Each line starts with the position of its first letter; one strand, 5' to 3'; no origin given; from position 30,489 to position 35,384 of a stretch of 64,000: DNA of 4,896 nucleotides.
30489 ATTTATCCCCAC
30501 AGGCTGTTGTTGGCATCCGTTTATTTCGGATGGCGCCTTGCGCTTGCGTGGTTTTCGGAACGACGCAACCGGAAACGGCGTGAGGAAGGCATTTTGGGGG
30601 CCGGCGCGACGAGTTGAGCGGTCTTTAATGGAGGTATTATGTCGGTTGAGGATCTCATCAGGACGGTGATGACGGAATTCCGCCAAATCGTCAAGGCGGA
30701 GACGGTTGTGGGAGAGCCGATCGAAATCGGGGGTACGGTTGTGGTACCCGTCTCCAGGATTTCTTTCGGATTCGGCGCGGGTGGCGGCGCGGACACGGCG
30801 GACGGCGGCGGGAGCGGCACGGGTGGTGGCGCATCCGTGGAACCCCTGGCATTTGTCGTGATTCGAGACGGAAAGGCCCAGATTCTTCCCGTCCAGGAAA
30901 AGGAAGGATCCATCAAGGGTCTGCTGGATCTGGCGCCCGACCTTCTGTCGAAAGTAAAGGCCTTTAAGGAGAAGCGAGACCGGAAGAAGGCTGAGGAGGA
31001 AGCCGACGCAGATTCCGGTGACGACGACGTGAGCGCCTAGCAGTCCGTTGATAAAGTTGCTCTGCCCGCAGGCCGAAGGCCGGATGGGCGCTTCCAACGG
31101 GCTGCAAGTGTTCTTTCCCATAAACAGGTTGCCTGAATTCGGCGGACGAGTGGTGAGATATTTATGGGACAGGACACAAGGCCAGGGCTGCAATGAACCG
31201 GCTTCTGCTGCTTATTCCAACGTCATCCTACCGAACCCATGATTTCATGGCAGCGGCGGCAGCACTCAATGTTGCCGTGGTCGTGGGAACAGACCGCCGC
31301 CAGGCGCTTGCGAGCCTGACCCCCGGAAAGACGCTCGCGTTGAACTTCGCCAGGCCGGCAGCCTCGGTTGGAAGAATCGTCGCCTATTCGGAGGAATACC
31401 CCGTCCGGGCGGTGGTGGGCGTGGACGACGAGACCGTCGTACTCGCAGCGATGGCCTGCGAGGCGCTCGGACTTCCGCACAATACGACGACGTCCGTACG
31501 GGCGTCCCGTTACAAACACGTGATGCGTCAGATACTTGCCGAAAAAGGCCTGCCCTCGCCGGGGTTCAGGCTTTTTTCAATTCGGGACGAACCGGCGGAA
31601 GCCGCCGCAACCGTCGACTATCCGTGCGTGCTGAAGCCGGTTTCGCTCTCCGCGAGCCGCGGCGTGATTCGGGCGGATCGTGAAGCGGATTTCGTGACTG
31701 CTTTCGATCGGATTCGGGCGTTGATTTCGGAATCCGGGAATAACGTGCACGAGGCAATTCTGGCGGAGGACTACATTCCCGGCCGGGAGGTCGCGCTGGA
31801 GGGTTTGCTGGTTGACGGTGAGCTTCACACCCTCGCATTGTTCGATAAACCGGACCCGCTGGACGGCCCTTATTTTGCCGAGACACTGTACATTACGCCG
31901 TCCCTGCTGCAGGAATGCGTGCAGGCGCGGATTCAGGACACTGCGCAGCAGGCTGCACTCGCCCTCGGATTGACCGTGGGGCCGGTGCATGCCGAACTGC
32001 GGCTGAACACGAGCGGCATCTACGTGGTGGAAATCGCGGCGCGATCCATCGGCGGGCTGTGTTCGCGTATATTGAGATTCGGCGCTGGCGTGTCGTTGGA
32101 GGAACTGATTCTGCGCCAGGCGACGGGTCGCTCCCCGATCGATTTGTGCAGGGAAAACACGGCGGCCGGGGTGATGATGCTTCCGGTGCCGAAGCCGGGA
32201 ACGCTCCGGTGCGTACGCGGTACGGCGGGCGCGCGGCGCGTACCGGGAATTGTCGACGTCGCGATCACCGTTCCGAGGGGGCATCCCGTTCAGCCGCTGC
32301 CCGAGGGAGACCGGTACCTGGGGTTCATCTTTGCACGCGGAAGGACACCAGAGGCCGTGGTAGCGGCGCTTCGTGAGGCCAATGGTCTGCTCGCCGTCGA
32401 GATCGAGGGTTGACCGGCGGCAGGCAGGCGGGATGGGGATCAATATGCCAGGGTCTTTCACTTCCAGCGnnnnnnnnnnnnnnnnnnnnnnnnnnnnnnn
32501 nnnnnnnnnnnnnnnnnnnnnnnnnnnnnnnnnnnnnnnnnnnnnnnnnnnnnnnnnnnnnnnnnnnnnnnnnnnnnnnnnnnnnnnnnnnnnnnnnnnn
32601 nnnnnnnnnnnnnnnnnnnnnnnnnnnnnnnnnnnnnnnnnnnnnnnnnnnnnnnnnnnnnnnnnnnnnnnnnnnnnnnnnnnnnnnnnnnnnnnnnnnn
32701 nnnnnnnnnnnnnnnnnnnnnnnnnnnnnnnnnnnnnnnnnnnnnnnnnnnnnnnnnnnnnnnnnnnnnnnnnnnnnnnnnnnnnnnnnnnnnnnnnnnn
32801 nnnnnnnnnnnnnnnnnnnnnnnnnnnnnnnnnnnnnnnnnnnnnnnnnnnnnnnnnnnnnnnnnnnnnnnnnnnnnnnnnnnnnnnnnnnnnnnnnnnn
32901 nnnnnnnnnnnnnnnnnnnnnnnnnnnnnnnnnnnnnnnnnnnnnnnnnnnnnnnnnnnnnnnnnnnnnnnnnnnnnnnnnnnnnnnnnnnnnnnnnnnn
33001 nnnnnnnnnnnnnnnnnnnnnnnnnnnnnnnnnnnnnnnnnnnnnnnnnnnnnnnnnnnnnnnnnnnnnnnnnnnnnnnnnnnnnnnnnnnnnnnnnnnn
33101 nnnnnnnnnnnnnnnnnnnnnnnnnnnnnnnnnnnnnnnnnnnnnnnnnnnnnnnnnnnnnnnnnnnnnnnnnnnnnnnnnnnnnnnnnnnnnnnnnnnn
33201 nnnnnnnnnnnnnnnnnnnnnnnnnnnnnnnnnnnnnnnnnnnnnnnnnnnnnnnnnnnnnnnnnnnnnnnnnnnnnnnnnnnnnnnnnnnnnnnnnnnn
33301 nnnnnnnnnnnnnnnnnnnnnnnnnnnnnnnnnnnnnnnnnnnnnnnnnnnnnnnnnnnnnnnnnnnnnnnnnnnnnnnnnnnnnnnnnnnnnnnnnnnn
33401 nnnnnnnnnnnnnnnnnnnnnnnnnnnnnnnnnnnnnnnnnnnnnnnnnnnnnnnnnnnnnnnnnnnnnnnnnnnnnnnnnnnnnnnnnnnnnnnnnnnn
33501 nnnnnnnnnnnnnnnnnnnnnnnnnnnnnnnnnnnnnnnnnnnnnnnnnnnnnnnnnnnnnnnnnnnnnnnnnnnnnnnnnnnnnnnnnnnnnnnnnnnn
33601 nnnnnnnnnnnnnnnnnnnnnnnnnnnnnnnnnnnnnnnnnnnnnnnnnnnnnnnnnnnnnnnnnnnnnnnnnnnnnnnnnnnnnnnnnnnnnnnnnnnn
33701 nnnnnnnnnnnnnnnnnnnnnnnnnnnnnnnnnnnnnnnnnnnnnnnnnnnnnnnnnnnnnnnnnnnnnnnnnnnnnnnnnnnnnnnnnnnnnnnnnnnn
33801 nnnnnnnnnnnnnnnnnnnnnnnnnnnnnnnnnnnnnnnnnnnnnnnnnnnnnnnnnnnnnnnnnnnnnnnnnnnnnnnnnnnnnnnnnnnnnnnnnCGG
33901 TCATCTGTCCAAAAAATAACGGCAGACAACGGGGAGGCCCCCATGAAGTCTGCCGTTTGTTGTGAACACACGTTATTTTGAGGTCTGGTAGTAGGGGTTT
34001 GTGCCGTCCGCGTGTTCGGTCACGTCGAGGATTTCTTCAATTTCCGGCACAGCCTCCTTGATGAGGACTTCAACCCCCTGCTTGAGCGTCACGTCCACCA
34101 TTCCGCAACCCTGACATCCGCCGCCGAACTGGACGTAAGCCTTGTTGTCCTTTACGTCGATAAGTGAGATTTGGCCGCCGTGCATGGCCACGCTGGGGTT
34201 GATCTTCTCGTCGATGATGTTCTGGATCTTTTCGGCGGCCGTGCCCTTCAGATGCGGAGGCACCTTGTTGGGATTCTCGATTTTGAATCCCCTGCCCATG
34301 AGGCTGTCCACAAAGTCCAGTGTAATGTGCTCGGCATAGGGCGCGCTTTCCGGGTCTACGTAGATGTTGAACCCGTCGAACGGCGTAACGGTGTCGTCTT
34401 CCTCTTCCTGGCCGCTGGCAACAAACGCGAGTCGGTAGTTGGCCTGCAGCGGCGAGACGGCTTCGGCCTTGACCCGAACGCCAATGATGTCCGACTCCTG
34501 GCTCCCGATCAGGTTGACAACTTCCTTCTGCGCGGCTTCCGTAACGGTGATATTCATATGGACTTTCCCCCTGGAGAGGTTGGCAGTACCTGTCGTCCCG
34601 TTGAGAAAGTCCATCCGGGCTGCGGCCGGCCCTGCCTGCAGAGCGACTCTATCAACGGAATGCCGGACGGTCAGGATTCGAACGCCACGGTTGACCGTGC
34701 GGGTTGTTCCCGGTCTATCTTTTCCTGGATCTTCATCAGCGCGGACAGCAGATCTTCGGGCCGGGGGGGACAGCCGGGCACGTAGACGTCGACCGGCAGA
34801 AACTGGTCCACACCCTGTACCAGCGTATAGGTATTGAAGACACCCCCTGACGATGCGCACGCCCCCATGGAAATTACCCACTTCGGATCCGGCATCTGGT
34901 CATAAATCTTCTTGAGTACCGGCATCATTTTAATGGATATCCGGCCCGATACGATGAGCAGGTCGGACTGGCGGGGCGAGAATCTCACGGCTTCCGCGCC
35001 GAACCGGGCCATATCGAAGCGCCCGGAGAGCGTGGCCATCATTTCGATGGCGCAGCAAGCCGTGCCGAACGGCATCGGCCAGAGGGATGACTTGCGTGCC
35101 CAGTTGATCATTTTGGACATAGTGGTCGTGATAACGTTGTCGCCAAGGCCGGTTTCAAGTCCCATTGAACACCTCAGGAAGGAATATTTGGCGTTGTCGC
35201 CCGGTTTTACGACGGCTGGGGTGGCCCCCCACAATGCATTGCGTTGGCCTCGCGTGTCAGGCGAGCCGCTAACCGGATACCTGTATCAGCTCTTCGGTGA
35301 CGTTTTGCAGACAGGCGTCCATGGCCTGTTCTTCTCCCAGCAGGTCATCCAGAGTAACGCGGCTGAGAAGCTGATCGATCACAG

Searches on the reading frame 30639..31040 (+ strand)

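Call 51: search_protein_families(library=pfam, proteins=[window:30639-31040:+], max_evalue=0.001)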
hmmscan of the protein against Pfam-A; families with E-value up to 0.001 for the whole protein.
window:30639-31040:+ (133 aa): 1 family
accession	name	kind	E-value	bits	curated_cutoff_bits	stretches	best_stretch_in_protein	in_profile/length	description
PF09579.15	Spore_YtfJ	-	4.9e-21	75.2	25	1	28-103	1-80/81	Sporulation protein YtfJ (Spore_YtfJ)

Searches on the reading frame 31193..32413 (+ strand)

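Call 51: search_protein_families(library=pfam, proteins=[window:31193-32413:+], max_evalue=0.001)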
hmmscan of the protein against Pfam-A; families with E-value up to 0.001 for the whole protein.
window:31193-32413:+ (406 aa): 5 families
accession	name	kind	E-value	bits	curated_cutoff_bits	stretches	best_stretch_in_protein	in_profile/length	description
PF13535.11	ATP-grasp_4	-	2.9e-30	105.4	27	1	142-291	2-158/160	ATP-grasp domain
PF18603.7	LAL_C2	-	3.4e-17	62.9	29.4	1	329-405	2-78/78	L-amino acid ligase C-terminal domain 2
PF18130.6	ATPgrasp_N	-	4.4e-11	43.6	27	1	19-96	1-81/81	ATP-grasp N-terminal domain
PF01071.24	GARS_A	-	1.8e-07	31.6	27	1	108-210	3-103/194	Phosphoribosylglycinamide synthetase, ATP-grasp (A) domain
PF02222.28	ATP-grasp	-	7.4e-06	26.2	27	1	114-284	2-162/179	ATP-grasp domain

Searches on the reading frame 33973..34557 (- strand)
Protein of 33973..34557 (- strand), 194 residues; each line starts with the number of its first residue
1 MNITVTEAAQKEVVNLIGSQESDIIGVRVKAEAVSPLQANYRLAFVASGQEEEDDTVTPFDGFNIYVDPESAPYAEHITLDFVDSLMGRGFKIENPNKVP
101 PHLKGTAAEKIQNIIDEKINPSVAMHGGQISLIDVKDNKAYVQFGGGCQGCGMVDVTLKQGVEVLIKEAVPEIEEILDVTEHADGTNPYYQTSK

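Call 51: search_protein_families(library=pfam, proteins=[window:33973-34557:-], max_evalue=0.001)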
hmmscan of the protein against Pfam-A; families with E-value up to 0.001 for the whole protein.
window:33973-34557:- (194 aa): 2 families
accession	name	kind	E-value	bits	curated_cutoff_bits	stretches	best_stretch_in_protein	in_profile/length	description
PF01106.22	NifU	-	6.5e-23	81.1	27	1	111-176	1-66/67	NifU-like domain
PF01521.26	Fe-S_biosyn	-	3.9e-15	56.5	26.3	1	1-97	1-101/110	Iron-sulphur cluster biosynthesis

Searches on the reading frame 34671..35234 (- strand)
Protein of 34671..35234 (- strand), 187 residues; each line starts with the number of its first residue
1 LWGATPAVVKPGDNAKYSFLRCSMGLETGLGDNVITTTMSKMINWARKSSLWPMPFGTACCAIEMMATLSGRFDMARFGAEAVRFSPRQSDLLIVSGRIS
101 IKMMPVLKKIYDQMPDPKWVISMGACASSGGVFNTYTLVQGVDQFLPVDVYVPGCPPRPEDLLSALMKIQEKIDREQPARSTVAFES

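Call 51: search_protein_families(library=pfam, proteins=[window:34671-35234:-], max_evalue=0.001)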
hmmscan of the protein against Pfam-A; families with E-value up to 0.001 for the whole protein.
window:34671-35234:- (187 aa): 1 family
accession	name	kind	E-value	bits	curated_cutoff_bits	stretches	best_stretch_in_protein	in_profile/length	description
PF01058.29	Oxidored_q6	-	1e-28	100.1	27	1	60-169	1-128/128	NADH ubiquinone oxidoreductase, 20 Kd subunit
